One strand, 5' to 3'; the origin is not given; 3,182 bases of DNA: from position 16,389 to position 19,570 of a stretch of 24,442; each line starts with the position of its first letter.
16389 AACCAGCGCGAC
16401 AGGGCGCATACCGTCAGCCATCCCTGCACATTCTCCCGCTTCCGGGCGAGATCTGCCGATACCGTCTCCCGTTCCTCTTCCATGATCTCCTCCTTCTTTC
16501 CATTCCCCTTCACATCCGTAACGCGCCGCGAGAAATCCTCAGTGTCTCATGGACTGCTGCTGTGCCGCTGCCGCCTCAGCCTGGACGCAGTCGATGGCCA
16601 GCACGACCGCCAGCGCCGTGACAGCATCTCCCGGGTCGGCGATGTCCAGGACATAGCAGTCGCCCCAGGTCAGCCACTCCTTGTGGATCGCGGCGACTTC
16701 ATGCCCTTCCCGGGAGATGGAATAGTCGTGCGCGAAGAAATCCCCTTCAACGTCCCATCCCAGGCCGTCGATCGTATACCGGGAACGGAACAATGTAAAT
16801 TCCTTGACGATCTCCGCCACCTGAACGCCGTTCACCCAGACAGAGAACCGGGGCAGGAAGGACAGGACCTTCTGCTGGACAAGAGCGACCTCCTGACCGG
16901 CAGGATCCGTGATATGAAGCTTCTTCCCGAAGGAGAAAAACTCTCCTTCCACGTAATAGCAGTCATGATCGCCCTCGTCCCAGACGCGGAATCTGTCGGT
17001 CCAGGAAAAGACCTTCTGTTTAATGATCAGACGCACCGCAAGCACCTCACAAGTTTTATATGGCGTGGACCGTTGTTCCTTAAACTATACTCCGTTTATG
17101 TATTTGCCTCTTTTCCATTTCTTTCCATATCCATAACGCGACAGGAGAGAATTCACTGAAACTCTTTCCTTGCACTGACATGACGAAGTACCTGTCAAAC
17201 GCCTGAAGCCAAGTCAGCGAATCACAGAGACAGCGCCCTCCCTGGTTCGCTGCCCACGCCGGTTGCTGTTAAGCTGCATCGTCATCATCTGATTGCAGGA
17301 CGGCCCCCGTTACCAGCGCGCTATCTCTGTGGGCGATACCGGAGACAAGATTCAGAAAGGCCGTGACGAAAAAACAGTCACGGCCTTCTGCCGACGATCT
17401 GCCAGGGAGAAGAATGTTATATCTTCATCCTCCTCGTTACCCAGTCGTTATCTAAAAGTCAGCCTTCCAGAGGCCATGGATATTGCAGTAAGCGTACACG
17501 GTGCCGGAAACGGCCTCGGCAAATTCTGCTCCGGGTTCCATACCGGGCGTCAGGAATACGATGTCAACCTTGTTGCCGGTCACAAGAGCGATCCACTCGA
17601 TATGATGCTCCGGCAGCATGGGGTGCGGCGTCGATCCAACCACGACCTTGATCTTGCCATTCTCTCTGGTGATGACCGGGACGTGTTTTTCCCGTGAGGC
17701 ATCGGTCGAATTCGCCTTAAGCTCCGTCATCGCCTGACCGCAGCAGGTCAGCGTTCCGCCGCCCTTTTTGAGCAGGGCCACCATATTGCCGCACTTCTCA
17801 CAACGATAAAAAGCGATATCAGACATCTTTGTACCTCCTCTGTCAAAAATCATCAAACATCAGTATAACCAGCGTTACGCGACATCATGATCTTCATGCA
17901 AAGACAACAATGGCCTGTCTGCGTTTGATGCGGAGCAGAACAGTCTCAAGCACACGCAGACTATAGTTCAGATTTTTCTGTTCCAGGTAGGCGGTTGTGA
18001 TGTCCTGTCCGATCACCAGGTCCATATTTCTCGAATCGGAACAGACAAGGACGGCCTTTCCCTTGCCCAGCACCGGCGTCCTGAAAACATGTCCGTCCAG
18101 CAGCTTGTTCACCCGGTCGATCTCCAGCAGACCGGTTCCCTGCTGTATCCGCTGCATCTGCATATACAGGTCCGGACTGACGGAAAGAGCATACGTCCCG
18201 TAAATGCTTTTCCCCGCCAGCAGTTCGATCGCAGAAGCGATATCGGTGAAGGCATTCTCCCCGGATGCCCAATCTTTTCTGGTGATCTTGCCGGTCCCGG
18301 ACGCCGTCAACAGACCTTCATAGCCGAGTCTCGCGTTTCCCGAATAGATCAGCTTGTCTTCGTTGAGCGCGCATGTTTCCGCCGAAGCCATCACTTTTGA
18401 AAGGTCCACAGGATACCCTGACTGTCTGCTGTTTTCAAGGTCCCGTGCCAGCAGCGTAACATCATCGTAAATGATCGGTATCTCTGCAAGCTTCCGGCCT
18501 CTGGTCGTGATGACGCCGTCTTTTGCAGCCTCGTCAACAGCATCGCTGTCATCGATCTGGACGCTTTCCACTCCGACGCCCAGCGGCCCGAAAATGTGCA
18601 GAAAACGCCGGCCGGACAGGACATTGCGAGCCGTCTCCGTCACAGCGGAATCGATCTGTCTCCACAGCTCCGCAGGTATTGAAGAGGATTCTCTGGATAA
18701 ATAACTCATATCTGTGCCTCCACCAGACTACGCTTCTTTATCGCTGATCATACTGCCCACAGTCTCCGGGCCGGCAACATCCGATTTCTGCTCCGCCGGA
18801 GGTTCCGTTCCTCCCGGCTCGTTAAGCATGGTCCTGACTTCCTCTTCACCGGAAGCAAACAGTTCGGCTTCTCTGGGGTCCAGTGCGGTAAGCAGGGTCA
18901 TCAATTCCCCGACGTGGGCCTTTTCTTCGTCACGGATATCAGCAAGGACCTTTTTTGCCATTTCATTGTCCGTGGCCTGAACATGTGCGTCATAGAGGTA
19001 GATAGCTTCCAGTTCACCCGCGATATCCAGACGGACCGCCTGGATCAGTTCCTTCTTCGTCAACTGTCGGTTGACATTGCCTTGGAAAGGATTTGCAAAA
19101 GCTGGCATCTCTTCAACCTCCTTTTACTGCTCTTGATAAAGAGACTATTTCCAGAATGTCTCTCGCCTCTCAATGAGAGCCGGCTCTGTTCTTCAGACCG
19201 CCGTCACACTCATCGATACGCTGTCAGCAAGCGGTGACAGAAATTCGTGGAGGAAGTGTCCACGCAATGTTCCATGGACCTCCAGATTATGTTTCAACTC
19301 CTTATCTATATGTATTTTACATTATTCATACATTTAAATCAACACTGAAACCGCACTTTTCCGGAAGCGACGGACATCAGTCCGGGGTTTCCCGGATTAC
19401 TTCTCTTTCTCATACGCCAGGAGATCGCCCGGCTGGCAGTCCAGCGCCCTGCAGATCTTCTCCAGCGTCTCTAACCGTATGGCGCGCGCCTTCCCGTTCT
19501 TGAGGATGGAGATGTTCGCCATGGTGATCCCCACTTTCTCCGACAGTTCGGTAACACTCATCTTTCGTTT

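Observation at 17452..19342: Encapsulin nanocompartment operon: EncFtn cargo, family-1 shell, then desulfoferrodoxin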

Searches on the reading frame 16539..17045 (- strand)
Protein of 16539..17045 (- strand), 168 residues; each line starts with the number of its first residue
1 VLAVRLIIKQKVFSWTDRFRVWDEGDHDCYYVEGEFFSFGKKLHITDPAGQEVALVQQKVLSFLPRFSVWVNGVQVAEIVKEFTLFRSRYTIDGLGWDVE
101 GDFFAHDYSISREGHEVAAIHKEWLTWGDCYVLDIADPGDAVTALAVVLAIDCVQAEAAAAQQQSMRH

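Call 18: search_protein_families(library=pfam, proteins=[window:16539-17045:-], max_evalue=0.001)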
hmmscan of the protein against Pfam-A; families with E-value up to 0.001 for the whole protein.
window:16539-17045:- (168 aa): 1 family
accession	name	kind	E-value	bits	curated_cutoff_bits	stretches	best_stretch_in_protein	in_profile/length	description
PF04525.18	LOR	-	9.3e-12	45.4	24.5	1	5-149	15-186/187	LURP-one-related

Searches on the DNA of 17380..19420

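Call 37: search_rna_families(source=window, start=17380, end=19420, threshold=evalue, max_evalue=1)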
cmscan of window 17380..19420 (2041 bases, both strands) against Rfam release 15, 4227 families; matches with E-value up to 1: 0.
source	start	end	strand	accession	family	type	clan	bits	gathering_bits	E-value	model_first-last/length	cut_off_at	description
